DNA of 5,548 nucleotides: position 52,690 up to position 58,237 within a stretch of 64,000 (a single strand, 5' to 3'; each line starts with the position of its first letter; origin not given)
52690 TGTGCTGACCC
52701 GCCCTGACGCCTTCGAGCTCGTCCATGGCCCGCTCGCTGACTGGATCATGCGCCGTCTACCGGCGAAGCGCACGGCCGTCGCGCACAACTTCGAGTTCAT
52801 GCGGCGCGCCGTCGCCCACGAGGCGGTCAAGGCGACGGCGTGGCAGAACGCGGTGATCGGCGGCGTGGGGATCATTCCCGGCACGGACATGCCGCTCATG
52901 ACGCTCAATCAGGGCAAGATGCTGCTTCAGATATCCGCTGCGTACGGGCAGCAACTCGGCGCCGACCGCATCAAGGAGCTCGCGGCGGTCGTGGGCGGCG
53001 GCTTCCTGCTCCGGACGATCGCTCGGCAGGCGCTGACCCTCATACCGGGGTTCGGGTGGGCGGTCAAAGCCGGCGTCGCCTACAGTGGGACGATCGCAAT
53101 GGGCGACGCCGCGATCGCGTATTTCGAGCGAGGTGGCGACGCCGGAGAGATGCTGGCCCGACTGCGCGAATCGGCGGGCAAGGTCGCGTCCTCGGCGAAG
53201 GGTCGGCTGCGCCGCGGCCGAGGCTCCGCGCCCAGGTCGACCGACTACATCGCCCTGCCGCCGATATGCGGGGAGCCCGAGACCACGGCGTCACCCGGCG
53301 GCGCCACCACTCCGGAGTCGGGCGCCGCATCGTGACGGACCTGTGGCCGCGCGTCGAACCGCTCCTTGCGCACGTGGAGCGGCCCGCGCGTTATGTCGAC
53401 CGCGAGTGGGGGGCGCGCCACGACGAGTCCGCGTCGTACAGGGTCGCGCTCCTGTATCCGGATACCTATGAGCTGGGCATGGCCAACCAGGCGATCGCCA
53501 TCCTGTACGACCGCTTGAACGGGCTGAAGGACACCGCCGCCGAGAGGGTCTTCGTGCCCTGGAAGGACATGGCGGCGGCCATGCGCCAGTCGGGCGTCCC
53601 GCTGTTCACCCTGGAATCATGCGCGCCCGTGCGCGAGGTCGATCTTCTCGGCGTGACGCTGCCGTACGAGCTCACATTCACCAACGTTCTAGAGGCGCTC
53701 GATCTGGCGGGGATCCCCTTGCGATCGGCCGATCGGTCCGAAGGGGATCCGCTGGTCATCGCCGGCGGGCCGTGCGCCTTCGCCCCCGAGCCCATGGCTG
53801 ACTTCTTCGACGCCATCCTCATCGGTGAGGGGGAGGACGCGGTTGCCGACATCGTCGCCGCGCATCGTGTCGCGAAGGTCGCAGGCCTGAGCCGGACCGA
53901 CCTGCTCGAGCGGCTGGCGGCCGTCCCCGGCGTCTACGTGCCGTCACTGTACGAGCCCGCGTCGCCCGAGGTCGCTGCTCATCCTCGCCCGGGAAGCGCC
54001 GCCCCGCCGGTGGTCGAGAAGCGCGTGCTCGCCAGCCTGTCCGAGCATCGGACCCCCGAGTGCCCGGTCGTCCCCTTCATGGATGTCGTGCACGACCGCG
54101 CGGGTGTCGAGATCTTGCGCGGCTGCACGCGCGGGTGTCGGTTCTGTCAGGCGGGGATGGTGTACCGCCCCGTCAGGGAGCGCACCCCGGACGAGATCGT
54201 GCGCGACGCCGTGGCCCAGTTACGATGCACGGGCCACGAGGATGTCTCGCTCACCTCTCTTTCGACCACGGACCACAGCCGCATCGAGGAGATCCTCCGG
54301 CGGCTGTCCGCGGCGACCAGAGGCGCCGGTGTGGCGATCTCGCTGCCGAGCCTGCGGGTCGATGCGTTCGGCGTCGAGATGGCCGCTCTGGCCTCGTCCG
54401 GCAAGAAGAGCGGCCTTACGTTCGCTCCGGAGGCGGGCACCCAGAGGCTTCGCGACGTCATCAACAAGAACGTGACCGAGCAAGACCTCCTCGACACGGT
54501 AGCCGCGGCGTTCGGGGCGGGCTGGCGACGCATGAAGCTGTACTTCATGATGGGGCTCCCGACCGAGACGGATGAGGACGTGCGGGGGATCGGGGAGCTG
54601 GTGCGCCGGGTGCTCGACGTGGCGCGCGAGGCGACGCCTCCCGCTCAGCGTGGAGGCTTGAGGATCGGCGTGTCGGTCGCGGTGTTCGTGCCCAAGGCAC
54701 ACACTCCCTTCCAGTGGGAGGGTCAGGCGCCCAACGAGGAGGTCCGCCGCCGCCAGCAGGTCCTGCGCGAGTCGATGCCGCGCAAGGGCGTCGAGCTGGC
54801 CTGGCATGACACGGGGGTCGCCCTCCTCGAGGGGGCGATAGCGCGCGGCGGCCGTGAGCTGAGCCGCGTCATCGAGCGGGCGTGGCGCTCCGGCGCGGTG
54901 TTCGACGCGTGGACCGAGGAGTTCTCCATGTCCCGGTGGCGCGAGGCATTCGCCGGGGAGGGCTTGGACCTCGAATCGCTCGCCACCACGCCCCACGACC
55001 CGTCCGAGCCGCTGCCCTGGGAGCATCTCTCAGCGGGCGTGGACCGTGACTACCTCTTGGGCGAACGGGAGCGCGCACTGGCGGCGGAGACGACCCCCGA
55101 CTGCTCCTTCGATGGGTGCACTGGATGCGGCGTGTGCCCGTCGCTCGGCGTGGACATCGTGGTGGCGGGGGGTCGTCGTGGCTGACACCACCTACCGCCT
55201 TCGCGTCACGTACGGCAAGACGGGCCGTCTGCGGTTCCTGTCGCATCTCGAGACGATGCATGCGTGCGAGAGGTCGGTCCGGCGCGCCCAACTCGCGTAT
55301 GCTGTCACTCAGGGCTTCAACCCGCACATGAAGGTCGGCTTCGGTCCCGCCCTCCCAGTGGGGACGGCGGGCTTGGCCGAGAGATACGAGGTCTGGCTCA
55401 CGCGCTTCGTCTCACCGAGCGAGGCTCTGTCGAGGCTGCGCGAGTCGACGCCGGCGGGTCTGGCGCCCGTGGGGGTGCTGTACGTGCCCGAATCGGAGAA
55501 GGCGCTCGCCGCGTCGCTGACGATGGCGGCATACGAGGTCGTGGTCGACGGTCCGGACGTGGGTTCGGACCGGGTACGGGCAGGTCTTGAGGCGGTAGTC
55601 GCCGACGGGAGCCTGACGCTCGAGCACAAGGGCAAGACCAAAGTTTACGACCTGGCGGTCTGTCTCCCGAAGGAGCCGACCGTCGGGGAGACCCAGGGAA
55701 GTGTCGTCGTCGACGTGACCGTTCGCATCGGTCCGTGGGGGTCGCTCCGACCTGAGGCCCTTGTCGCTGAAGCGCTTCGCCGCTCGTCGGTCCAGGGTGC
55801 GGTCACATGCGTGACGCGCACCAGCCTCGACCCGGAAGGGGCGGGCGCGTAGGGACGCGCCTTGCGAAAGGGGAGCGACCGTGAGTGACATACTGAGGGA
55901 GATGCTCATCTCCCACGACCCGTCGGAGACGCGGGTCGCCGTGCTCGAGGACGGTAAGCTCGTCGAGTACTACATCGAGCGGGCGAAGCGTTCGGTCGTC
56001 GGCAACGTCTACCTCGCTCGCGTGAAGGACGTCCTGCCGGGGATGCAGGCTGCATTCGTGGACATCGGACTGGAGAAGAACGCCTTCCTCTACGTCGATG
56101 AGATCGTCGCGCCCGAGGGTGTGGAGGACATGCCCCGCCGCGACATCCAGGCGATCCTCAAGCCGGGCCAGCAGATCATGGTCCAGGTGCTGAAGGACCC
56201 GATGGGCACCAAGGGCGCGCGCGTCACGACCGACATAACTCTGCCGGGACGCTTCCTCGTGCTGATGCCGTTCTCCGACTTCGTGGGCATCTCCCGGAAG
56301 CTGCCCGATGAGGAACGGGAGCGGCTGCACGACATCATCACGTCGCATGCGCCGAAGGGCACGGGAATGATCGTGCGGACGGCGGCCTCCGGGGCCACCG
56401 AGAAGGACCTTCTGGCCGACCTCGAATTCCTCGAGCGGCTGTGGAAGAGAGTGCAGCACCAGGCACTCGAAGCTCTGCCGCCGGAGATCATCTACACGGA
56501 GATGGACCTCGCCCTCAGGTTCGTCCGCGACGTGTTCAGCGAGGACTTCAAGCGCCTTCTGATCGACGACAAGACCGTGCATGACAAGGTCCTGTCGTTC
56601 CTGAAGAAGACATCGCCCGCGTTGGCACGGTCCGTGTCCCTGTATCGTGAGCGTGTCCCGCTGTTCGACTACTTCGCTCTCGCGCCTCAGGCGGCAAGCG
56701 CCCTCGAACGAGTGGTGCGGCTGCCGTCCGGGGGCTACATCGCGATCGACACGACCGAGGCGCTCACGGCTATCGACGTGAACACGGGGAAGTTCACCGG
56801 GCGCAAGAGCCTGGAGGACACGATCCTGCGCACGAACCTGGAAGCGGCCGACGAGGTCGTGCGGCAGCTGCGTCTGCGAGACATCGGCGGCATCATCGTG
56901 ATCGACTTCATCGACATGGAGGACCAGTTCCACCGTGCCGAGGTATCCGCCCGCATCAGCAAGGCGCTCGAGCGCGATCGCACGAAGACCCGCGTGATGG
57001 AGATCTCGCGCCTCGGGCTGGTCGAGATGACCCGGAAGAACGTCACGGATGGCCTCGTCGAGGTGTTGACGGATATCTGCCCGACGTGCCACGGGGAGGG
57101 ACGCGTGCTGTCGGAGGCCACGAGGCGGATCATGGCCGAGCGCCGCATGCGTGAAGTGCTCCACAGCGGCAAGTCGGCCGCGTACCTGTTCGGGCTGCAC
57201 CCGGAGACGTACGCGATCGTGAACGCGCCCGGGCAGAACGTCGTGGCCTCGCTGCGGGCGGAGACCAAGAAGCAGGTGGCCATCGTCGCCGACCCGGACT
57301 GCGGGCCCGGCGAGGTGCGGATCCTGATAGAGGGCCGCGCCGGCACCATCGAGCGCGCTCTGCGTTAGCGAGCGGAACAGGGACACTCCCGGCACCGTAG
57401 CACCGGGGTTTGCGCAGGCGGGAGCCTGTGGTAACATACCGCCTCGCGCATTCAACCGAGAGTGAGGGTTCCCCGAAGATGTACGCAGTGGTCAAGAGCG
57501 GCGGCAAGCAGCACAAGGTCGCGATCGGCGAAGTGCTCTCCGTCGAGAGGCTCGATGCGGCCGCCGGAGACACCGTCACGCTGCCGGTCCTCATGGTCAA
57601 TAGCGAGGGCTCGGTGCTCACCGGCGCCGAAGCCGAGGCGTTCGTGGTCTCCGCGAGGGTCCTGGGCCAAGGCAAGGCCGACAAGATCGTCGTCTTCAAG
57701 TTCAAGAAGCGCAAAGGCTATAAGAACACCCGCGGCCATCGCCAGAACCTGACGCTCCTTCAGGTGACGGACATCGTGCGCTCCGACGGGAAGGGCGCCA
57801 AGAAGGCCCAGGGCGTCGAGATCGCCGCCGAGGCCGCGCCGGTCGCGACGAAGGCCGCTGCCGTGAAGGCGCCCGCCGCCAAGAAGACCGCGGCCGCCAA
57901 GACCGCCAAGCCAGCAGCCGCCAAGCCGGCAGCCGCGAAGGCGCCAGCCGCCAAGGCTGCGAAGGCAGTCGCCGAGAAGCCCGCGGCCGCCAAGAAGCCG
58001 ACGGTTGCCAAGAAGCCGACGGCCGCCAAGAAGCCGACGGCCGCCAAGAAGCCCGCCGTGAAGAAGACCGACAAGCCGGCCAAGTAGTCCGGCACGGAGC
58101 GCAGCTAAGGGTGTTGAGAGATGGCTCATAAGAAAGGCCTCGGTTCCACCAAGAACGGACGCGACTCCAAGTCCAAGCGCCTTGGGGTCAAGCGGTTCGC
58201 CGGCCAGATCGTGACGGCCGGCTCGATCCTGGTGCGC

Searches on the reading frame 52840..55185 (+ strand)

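Call 21: search_protein_families(library=pfam, proteins=[window:52840-55185:+])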
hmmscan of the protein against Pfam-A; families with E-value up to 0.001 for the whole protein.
window:52840-55185:+ (781 aa): 3 families
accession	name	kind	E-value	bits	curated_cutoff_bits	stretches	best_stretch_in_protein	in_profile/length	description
PF19864.5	Radical_SAM_N2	-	1.8e-57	193.5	29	1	219-368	2-151/151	Radical SAM proteins, N-terminal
PF04055.27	Radical_SAM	-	1e-22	81.5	29.5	1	424-586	2-164/166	Radical SAM superfamily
PF02310.24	B12-binding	-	6.2e-05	23.3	32.1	0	265-338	50-120/121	B12 binding domain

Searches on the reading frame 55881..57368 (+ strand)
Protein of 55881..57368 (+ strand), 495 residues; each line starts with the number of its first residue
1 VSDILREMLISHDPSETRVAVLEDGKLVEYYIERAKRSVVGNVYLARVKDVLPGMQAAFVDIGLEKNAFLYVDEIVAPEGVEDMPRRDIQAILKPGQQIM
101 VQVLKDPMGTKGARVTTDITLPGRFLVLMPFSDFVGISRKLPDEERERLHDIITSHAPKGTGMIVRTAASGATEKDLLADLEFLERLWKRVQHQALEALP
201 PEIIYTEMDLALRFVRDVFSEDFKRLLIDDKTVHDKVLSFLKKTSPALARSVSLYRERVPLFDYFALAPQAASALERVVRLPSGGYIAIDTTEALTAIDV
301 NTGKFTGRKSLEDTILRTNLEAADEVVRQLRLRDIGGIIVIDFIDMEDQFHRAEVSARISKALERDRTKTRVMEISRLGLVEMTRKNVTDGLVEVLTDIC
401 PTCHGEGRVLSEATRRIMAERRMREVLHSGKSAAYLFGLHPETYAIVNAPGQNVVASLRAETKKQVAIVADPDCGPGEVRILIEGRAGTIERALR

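Call 55: search_protein_families(library=pfam, proteins=[window:55881-57368:+], max_evalue=0.00001)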
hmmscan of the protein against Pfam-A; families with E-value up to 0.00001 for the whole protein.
window:55881-57368:+ (495 aa): 1 family
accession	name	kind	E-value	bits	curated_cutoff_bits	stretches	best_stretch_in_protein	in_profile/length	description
PF10150.14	RNase_E_G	-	8.3e-100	334.1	25.5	1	120-387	1-269/270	Ribonuclease E/G family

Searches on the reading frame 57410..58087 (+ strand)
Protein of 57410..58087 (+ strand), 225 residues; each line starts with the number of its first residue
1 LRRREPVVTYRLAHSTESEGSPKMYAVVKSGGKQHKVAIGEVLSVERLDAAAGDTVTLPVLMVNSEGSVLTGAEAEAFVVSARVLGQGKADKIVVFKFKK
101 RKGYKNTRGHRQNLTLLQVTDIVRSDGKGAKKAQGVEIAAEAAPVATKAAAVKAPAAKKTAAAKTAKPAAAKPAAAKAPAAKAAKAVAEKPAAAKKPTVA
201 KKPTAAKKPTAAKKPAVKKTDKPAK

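Call 55: search_protein_families(library=pfam, proteins=[window:57410-58087:+], max_evalue=0.00001)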
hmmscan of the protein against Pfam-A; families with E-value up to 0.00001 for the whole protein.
window:57410-58087:+ (225 aa): 1 family
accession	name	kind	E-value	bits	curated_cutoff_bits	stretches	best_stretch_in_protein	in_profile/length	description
PF00829.26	Ribosomal_L21p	-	8.8e-30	103.3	27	1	24-122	1-99/99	Ribosomal prokaryotic L21 protein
